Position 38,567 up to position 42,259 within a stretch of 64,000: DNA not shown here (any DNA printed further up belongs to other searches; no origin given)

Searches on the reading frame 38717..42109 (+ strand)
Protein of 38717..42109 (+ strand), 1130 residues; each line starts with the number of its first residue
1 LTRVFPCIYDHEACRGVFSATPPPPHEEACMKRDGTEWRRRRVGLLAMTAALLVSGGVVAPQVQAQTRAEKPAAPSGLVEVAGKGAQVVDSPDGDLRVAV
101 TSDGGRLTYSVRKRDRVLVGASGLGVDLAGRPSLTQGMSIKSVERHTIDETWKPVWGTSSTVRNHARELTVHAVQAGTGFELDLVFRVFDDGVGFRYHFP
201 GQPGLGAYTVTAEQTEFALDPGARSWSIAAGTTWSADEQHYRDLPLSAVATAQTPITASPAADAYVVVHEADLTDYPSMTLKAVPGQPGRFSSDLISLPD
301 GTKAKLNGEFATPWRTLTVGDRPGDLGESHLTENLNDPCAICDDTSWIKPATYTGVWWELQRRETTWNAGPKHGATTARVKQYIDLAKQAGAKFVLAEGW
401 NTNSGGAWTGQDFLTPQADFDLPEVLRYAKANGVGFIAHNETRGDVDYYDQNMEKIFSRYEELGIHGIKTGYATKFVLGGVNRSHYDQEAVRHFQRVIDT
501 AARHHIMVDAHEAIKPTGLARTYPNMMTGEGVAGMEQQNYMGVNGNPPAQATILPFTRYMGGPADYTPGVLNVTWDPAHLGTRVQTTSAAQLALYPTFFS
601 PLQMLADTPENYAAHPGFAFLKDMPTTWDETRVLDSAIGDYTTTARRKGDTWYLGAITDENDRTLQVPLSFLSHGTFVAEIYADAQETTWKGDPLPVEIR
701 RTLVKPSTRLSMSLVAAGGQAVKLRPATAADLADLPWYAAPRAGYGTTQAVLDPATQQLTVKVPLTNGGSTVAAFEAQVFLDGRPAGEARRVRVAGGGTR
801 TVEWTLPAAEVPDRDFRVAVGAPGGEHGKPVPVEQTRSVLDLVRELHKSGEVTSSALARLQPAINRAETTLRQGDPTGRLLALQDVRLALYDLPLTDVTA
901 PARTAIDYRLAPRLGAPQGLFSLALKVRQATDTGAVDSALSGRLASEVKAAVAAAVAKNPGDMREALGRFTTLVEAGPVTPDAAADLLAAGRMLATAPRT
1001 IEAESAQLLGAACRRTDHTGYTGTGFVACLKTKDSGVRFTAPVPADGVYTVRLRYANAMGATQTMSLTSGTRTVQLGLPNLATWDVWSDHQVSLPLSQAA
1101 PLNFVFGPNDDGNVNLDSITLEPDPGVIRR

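Call 11: search_protein_families(library=pfam, proteins=[window:38717-42109:+], max_evalue=0.01)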
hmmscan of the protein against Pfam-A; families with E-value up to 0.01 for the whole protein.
window:38717-42109:+ (1130 aa): 6 families
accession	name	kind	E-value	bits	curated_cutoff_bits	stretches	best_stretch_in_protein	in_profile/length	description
PF10566.15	Glyco_hydro_97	-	2.7e-89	299.7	32.5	1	344-625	1-275/275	Glycoside hydrolase 97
PF14508.12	GH97_N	-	2.2e-64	217.6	25.3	1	89-338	1-229/229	Glycosyl-hydrolase 97 N-terminal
PF14509.12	GH97_C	-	1.9e-27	95.8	25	1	627-724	1-96/97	Glycosyl-hydrolase 97 C-terminal, oligomerisation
PF22888.1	FIMAH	-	6.6e-06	27.1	24.8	0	838-906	3-72/81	FIMAH domain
PF16990.11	CBM_35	-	7.2e-05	23.5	28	1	1001-1081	3-82/121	Carbohydrate binding module (family 35)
PF05506.17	PLipase_C_C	-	0.0084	17.4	24.4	0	759-819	12-68/80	Bacterial phospholipase C, C-terminal domain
